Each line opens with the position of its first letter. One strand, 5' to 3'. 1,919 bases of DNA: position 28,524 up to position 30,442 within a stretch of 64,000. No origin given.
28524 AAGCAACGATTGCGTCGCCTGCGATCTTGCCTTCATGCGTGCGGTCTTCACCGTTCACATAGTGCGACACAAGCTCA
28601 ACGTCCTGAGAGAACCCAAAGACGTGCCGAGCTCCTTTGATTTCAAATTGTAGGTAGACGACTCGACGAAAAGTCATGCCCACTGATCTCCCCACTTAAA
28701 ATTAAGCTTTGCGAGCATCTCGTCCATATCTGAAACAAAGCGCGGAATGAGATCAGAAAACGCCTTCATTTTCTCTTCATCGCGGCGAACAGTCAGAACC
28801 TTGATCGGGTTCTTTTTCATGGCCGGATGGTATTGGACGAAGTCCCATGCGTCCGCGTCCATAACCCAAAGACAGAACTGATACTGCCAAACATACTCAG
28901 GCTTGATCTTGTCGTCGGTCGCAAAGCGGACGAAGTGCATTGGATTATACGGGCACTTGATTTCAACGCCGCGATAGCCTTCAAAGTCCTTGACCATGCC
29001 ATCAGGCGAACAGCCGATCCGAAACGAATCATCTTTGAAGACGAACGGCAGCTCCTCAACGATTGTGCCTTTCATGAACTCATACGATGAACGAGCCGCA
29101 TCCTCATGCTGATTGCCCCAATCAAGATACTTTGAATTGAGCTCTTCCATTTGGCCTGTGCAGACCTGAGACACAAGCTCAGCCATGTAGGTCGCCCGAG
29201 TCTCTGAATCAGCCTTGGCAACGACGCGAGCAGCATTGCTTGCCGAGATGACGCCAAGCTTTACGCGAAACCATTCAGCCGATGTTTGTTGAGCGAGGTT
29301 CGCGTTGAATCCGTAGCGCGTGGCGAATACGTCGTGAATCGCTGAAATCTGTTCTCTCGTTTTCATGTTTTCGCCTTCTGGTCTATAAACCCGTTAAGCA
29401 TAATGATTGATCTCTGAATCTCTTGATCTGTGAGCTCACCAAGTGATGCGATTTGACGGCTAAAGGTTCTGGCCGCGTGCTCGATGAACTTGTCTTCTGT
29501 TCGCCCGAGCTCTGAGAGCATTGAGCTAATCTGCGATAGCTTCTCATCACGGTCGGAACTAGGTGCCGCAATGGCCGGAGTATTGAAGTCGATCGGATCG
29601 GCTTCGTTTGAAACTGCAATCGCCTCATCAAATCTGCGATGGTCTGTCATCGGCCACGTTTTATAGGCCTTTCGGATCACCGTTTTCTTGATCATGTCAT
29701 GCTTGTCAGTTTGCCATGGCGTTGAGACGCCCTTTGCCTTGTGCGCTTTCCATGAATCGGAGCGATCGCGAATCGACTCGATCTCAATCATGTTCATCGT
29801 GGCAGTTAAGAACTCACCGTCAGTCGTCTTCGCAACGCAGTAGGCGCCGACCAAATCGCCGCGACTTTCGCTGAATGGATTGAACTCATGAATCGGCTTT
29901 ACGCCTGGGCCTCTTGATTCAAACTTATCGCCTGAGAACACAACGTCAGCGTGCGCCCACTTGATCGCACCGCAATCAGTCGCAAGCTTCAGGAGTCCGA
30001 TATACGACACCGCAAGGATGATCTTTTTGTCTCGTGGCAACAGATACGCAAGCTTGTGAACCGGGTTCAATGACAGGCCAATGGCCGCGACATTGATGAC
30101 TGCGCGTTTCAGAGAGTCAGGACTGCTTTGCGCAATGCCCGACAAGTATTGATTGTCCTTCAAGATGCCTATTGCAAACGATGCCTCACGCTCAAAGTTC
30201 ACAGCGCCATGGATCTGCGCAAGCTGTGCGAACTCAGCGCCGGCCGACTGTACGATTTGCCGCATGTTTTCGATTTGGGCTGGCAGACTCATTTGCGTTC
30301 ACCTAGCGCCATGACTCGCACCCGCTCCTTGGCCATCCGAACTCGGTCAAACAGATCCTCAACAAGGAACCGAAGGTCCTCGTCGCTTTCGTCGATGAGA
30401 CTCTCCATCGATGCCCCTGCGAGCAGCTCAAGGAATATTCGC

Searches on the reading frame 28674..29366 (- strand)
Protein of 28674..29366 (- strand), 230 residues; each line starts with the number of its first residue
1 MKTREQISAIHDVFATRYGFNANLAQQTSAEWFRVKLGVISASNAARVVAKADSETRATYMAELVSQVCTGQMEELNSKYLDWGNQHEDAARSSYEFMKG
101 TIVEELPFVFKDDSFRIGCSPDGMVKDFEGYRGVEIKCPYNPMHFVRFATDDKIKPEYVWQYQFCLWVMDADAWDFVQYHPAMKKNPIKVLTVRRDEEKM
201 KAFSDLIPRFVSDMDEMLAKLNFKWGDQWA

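Call 20: search_protein_families(library=pfam, proteins=[window:28674-29366:-], max_evalue=0.001)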
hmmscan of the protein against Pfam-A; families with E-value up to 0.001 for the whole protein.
window:28674-29366:- (230 aa): 1 family
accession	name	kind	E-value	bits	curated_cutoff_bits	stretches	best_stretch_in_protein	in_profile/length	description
PF09588.16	YqaJ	-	1.2e-24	87.7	22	1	31-170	1-148/150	YqaJ-like viral recombinase domain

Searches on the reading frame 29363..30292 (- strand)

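Call 20: search_protein_families(library=pfam, proteins=[window:29363-30292:-], max_evalue=0.001)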
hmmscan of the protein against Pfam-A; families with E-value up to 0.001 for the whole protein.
window:29363-30292:- (309 aa): 1 family
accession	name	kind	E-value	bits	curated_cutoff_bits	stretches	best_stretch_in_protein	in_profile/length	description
PF03837.19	RecT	-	8.4e-28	97.7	24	1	38-224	5-180/198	RecT family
